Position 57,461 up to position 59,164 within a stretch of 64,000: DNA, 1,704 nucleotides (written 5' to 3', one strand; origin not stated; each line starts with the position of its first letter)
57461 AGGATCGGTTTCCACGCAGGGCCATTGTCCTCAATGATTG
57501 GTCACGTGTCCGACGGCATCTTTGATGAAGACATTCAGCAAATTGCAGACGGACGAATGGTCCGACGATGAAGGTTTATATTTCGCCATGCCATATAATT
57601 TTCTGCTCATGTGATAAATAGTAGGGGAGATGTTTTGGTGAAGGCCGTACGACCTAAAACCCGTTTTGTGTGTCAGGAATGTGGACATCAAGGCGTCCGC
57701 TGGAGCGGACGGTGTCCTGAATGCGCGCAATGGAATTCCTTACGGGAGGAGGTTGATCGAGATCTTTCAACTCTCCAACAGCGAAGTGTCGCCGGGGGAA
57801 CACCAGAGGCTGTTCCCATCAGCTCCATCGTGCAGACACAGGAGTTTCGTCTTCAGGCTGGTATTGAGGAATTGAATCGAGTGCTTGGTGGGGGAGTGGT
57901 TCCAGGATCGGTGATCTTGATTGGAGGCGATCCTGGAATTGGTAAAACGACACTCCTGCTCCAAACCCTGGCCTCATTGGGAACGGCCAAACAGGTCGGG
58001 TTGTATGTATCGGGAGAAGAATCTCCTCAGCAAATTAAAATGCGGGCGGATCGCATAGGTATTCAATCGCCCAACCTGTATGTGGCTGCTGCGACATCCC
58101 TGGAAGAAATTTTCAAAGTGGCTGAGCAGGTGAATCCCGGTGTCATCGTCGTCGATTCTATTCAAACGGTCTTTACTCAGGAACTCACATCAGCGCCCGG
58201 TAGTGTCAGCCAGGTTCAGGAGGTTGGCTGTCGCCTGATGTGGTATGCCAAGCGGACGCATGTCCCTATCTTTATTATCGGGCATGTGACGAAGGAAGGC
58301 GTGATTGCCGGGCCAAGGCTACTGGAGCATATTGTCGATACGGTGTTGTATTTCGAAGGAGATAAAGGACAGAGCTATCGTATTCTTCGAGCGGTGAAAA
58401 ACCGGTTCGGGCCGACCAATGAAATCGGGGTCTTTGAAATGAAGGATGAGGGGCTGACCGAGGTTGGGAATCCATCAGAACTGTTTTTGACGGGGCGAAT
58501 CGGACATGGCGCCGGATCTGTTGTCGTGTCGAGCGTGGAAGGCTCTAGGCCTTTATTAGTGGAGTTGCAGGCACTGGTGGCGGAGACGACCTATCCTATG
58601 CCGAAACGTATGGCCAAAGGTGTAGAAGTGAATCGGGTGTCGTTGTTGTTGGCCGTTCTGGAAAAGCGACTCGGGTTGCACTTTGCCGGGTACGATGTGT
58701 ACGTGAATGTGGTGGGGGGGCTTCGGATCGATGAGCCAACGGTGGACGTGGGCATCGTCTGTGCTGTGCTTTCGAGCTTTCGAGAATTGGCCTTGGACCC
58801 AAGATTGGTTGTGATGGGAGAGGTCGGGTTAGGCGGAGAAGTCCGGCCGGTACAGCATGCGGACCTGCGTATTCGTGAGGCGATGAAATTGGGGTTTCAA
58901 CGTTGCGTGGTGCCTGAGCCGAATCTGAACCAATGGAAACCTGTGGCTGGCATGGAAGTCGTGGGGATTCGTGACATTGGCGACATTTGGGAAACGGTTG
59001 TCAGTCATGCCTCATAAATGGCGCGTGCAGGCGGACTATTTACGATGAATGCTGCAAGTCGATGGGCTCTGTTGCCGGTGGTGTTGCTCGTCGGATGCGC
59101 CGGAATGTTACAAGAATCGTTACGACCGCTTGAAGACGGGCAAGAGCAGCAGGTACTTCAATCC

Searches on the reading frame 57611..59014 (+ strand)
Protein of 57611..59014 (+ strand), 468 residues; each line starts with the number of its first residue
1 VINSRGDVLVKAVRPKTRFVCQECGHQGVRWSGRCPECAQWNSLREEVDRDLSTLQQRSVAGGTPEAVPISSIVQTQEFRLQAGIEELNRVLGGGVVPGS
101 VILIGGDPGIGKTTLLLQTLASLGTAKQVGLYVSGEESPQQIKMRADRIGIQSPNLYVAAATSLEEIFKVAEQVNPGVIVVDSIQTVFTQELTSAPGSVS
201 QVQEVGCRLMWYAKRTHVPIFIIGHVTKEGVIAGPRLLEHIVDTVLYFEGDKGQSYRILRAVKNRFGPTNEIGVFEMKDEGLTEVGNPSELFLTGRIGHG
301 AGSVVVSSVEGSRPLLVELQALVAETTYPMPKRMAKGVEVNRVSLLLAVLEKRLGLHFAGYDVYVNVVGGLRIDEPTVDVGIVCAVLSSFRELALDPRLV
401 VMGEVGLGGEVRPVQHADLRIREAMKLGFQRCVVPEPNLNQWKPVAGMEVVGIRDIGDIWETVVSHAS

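Call 51: search_protein_families(library=pfam, proteins=[window:57611-59014:+], max_evalue=0.00001)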
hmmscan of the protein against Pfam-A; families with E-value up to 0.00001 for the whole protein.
window:57611-59014:+ (468 aa): 5 families
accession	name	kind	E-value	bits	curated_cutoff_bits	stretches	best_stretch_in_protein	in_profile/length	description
PF06745.19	ATPase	-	1.9e-15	57.3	26.6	1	82-152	2-73/231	KaiC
PF13481.12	AAA_25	-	3.7e-13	50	27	1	76-230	10-194/195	AAA domain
PF18073.7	Zn_ribbon_LapB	-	1.2e-09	38.1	25.7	1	19-46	1-28/28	Rubredoxin metal binding domain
PF03796.21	DnaB_C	-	5.2e-07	29.7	27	0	81-146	2-67/255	DnaB-like helicase C terminal domain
PF13541.12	ChlI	-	6e-06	26.6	27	0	354-438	36-121/121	Subunit ChlI of Mg-chelatase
